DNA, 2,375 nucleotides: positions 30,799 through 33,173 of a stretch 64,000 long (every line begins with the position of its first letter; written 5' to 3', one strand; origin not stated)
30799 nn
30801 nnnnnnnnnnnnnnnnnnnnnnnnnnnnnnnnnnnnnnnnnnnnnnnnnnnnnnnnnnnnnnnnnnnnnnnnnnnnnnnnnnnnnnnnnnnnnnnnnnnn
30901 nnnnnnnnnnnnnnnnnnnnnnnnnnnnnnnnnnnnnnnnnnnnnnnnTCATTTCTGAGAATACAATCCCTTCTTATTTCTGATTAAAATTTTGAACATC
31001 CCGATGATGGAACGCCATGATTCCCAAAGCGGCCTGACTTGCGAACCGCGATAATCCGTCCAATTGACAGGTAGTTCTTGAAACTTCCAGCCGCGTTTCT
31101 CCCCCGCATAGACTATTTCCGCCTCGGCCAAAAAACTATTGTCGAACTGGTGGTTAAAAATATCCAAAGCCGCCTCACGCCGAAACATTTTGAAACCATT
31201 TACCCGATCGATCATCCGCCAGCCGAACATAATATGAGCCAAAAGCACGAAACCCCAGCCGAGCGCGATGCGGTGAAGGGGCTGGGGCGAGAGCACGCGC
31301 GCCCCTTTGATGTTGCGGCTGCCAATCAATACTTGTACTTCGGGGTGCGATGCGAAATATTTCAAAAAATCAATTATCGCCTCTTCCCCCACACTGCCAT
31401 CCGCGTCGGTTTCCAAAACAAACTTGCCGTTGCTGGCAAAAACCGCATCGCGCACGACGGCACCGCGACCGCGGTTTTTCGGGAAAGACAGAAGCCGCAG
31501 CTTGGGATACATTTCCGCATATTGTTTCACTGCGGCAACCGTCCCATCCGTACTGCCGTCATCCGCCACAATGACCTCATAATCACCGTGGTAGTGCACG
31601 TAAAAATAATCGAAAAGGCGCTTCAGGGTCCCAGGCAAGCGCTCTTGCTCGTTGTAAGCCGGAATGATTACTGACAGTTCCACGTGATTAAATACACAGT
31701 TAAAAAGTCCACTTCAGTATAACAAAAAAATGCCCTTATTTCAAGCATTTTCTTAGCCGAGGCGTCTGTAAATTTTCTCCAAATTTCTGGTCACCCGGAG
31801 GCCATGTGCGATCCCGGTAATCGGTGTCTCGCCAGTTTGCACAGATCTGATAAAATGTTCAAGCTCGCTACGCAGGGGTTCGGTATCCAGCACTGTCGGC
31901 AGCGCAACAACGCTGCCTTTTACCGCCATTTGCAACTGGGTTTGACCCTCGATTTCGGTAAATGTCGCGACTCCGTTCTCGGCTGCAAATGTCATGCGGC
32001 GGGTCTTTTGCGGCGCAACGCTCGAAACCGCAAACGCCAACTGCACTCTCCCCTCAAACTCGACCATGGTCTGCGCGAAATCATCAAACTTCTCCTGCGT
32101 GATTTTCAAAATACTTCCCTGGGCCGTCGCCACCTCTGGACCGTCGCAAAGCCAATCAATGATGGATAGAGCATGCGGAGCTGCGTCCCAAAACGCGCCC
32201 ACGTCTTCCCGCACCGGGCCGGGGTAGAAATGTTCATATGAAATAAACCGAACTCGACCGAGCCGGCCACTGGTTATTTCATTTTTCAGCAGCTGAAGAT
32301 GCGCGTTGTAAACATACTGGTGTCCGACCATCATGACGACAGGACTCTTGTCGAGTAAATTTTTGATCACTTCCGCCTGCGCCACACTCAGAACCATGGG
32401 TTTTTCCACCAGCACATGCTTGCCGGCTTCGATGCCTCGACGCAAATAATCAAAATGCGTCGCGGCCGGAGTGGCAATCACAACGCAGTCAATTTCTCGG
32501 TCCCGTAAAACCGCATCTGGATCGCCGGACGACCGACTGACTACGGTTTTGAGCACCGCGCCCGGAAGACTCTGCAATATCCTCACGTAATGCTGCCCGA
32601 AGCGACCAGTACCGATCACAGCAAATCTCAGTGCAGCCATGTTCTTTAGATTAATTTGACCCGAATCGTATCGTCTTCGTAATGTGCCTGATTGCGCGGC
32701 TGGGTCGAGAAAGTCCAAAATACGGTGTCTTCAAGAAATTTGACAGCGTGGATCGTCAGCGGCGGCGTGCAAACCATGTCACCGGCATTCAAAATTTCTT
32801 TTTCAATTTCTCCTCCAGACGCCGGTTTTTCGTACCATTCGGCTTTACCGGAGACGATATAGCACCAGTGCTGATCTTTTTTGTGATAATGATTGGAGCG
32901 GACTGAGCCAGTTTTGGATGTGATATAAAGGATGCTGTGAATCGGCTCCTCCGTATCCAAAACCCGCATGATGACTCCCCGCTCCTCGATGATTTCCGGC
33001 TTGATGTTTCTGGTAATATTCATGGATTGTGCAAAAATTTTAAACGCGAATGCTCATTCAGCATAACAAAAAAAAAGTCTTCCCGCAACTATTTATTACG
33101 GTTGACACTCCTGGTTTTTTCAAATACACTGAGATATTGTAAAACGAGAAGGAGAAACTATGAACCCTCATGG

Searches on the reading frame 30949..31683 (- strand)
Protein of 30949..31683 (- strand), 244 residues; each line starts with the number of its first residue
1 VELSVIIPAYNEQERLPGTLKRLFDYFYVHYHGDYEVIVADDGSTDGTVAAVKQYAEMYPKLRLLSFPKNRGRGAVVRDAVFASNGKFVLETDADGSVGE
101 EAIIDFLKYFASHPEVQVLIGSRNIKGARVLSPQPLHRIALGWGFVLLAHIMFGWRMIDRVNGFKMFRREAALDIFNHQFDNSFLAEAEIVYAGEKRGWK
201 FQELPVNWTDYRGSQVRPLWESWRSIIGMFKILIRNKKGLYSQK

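Call 11: search_protein_families(library=pfam, proteins=[window:30949-31683:-], max_evalue=0.001)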
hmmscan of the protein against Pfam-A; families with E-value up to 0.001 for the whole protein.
window:30949-31683:- (244 aa): 2 families
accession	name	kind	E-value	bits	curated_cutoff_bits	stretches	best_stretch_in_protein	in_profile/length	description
PF00535.33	Glycos_transf_2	-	5.6e-30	104.9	23.3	1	4-175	1-167/168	Glycosyl transferase family 2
PF13641.12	Glyco_tranf_2_3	-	4.1e-07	30.7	27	1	3-122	3-122/230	Glycosyltransferase like family 2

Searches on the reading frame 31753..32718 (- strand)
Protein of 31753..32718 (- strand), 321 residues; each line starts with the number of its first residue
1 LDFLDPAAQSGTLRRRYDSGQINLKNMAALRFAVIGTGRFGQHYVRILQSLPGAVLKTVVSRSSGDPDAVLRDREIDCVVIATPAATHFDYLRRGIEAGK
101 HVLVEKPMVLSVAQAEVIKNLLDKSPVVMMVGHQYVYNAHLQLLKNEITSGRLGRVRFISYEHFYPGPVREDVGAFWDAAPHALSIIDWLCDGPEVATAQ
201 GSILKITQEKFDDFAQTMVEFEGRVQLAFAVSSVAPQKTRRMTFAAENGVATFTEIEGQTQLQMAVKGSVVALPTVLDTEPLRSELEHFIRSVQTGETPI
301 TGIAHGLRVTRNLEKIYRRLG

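Call 12: search_protein_families(library=pfam, proteins=[window:31753-32718:-], max_evalue=0.001)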
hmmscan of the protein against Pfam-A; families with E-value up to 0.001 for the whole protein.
window:31753-32718:- (321 aa): 3 families
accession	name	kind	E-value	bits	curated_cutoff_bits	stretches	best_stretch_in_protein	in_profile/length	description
PF01408.29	GFO_IDH_MocA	-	2.9e-24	86.5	24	1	30-133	1-120/120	Oxidoreductase family, NAD-binding Rossmann fold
PF22725.1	GFO_IDH_MocA_C3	-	9.5e-13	48.7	27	1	142-250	2-122/124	GFO/IDH/MocA C-terminal domain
PF02894.22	GFO_IDH_MocA_C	-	0.00015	22.1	22.9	1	145-318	1-208/218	Oxidoreductase family, C-terminal alpha/beta domain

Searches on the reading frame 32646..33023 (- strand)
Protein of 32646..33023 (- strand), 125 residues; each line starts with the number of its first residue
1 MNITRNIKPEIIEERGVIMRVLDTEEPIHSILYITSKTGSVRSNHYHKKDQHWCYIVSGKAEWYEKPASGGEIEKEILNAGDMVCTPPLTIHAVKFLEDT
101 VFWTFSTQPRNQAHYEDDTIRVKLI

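Call 80: search_protein_families(library=pfam, proteins=[window:32646-33023:-], max_evalue=10)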
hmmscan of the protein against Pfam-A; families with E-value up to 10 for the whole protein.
window:32646-33023:- (125 aa): 9 families
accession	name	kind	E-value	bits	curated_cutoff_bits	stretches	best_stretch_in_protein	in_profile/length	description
PF07883.17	Cupin_2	-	7.4e-07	29.2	27.2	1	37-99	6-61/70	Cupin domain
PF14667.12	Polysacc_synt_C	-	1.8e-05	25.2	28.7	1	14-99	4-90/111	Polysaccharide biosynthesis C-terminal domain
PF00190.28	Cupin_1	-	0.00011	22.2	22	1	31-112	35-120/151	Cupin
PF08007.18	JmjC_2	-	0.00099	19.1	22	1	72-113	84-125/127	JmjC domain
PF00027.35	cNMP_binding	-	0.016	15.6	27.5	1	50-100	17-72/89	Cyclic nucleotide-binding domain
PF09313.17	DUF1971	-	0.018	15.5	23.1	1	53-100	26-76/80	Domain of unknown function (DUF1971)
PF05899.18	Cupin_3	-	0.052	13.7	23.5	1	48-91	25-61/74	EutQ-like cupin domain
PF09683.15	Lactococcin_972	-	0.064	14.3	22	1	35-62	10-36/62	Bacteriocin (Lactococcin_972)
PF02373.28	JmjC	-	0.13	13.2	24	1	78-99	85-106/114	JmjC domain, hydroxylase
